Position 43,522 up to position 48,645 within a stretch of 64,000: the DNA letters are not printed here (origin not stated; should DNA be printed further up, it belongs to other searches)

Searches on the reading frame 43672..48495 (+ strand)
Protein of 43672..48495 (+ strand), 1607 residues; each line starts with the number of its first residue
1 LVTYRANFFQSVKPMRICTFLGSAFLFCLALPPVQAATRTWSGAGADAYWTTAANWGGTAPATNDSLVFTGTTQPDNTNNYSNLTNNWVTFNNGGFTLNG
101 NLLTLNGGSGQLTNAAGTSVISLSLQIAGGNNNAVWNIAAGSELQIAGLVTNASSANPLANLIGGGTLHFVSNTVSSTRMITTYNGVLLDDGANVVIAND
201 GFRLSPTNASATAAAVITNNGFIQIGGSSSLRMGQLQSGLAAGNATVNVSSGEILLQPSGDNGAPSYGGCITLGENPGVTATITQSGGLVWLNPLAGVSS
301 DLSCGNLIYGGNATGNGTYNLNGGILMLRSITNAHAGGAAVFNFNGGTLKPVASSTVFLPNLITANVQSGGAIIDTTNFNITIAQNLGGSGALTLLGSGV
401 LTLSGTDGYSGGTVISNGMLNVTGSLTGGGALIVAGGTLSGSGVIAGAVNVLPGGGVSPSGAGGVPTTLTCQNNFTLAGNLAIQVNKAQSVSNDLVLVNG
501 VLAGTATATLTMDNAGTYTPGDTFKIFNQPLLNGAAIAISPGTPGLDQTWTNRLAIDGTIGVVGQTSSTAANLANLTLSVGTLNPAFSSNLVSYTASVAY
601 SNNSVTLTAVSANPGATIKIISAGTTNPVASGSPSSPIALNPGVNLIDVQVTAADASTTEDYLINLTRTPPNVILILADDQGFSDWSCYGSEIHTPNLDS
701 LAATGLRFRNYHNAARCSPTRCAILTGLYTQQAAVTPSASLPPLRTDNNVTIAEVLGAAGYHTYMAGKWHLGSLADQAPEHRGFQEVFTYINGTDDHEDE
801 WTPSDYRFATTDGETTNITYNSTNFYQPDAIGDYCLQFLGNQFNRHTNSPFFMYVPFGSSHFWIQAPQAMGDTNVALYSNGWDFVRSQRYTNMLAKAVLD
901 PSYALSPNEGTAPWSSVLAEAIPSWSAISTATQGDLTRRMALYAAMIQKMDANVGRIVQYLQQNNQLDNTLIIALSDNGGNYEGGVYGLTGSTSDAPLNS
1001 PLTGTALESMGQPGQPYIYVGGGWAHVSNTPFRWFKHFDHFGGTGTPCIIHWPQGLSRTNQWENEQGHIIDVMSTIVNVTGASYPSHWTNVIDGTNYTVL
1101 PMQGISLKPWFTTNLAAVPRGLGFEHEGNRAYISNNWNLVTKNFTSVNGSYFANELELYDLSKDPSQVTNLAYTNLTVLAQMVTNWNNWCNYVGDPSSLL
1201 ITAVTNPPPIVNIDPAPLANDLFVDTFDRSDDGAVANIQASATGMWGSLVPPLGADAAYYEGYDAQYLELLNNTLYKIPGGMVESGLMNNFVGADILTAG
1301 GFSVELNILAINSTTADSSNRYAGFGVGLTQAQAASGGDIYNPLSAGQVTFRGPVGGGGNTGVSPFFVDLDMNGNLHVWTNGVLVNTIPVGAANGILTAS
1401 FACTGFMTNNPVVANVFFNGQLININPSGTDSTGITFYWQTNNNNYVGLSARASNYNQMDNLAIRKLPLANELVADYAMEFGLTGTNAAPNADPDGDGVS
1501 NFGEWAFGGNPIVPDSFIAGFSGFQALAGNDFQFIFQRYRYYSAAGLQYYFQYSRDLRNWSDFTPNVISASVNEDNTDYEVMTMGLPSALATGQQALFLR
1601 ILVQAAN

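Call 49: search_protein_families(library=pfam, proteins=[window:43672-48495:+], max_evalue=0.0001)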
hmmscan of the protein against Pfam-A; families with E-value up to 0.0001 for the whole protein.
window:43672-48495:+ (1607 aa): 2 families
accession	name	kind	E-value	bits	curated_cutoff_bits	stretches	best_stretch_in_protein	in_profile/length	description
PF00884.28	Sulfatase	-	2.6e-53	181.7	25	1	671-1081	1-300/301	Sulfatase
PF12733.13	Cadherin-like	-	7.8e-15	55.5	24.2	1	573-668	1-88/89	Cadherin-like beta sandwich domain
